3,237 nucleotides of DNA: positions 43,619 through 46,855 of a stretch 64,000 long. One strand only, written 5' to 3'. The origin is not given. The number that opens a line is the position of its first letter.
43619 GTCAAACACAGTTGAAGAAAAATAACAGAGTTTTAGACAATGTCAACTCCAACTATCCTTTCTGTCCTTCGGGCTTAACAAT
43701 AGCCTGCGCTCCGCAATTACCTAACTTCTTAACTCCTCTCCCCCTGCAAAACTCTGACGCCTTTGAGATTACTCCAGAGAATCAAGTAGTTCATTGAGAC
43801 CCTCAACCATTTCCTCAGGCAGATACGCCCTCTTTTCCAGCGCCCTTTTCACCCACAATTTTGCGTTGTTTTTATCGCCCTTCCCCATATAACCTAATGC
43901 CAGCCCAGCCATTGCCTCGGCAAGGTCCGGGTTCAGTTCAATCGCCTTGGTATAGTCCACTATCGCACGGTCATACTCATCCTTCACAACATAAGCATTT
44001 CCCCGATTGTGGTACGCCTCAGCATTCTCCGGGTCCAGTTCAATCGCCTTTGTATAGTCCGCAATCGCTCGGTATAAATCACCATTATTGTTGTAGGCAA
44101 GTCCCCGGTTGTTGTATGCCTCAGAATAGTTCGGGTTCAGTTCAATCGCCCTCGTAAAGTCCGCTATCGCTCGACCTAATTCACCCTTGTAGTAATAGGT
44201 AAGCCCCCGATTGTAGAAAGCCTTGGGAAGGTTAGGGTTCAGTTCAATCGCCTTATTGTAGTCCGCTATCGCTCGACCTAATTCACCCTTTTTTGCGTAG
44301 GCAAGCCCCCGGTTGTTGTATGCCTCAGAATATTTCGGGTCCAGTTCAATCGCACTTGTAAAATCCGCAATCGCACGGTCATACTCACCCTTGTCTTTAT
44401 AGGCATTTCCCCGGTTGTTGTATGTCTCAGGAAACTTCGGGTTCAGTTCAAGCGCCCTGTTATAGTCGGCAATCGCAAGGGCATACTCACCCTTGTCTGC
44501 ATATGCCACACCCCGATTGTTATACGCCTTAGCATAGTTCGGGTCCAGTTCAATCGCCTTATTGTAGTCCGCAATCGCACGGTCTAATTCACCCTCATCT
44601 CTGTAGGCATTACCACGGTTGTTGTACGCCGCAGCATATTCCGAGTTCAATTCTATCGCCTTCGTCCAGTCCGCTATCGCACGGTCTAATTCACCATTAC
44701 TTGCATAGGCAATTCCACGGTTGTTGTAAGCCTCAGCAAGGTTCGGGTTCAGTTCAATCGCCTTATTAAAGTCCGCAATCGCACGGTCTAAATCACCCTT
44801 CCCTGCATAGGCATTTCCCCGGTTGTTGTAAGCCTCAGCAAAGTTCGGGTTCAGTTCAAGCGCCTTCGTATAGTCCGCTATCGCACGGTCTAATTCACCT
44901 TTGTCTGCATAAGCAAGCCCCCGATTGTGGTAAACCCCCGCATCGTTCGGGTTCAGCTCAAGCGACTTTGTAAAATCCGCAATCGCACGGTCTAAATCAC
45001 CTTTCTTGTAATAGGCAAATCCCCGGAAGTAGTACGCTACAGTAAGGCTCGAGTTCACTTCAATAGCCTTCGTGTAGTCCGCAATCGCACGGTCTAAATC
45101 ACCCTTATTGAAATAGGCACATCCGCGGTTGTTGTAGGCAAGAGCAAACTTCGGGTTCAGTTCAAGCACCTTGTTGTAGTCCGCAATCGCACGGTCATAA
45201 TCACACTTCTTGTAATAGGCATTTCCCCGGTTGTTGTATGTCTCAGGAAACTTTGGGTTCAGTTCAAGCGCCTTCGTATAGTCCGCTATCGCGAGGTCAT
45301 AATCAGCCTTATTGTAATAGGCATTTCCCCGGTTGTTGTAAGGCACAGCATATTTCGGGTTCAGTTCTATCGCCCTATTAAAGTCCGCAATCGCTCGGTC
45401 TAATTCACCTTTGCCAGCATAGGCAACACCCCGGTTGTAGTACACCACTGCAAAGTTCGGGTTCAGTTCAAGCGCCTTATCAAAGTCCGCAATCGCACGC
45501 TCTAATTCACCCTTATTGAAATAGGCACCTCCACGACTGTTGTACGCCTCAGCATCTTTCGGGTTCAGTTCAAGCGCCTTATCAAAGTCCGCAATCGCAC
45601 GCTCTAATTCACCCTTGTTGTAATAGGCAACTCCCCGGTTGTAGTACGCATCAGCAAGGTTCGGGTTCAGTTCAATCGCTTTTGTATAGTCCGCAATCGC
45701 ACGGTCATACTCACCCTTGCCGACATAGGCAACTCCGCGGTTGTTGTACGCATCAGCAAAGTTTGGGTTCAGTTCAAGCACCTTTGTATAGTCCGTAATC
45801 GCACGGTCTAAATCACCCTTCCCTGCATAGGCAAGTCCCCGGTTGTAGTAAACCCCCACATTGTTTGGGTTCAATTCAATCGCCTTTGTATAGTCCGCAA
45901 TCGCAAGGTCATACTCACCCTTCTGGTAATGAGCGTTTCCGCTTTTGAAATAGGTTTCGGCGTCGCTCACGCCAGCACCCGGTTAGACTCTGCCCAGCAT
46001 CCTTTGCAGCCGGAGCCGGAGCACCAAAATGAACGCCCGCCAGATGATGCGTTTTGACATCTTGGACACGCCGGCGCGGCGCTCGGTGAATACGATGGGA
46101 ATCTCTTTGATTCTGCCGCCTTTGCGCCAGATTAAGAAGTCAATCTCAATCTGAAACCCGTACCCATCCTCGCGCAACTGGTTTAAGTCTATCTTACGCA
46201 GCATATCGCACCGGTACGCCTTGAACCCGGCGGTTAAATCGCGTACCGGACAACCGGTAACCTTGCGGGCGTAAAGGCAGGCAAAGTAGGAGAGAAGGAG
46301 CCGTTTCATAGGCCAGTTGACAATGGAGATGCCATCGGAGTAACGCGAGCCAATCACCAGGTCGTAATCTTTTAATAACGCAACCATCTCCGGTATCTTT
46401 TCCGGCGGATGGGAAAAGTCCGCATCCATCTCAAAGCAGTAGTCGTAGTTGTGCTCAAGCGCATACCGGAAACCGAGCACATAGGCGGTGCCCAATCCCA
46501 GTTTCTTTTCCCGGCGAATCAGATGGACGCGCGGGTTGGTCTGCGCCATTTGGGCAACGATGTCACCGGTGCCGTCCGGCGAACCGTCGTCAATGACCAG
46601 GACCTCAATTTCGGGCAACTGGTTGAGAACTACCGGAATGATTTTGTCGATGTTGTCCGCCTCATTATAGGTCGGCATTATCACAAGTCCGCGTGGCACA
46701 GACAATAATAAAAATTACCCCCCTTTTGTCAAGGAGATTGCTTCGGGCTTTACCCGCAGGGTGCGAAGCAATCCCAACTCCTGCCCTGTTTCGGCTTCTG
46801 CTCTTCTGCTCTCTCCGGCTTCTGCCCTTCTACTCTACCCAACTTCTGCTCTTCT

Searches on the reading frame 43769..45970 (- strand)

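Call 64: search_protein_families(library=pfam, proteins=[window:43769-45970:-], max_evalue=0.0001)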
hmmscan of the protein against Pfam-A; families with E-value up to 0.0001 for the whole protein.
window:43769-45970:- (733 aa): 30 families (the best 25 are shown)
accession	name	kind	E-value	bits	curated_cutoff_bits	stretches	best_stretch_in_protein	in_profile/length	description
PF00515.34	TPR_1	-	1.4e-227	727.8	27.8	20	106-139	1-34/34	Tetratricopeptide repeat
PF13414.12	TPR_11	-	4e-194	628.6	26.8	20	453-494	1-42/42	TPR repeat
PF07719.23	TPR_2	-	5.5e-183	578.7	27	20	106-139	1-34/34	Tetratricopeptide repeat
PF13181.12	TPR_8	-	7.2e-165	521.8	25.7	19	378-410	1-33/34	Tetratricopeptide repeat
PF13431.12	TPR_17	-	3.1e-149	473.5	24.4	17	367-399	2-34/34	Tetratricopeptide repeat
PF13432.12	TPR_16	-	5.5e-101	330.8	32.7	12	78-140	3-65/65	Tetratricopeptide repeat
PF13424.12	TPR_12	-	2.2e-74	246.1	30.1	14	445-510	2-75/77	Tetratricopeptide repeat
PF13371.12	TPR_9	-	1.2e-72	240.3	35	9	82-142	5-65/73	Tetratricopeptide repeat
PF13428.12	TPR_14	-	5.5e-61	197.1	23.5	0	107-143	2-38/44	Tetratricopeptide repeat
PF14559.12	TPR_19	-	3e-50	168.8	25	1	84-143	3-62/68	Tetratricopeptide repeat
PF13174.12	TPR_6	-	5.6e-44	146.2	26.3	0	107-138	1-32/33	Tetratricopeptide repeat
PF13374.12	TPR_10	-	4.9e-42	141.2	27.5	0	106-135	2-31/42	Tetratricopeptide repeat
PF25575.1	TPR_BSK1_C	-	1.2e-34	119.1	42.2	0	247-315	47-116/118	Serine/threonine-protein kinase BSK1-like, TPR repeats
PF01239.28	PPTA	-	1.1e-29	100.6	29.5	0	122-148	1-27/32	Protein prenyltransferase alpha subunit repeat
PF24575.1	TPR_Slam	-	3.9e-24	85.5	35.2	0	83-125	58-100/104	Surface lipoprotein assembly modifier, N-terminal TPR repeats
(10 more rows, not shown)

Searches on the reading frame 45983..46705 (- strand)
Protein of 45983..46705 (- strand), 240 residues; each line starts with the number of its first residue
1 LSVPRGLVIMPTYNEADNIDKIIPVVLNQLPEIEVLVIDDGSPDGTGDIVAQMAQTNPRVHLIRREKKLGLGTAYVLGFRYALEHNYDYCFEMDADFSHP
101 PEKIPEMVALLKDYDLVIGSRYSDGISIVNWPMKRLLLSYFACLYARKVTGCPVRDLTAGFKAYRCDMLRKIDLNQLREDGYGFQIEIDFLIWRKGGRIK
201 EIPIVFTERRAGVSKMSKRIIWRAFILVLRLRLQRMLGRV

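Call 64: search_protein_families(library=pfam, proteins=[window:45983-46705:-], max_evalue=0.0001)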
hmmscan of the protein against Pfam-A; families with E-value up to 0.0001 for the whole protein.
window:45983-46705:- (240 aa): 2 families
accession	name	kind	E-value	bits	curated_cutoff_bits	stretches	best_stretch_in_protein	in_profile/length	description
PF00535.33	Glycos_transf_2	-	1.7e-35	122.9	23.3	1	8-172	2-167/168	Glycosyl transferase family 2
PF10111.15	Glyco_tranf_2_2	-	4.2e-05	23.6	27.3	1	8-111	2-106/276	Glycosyltransferase like family 2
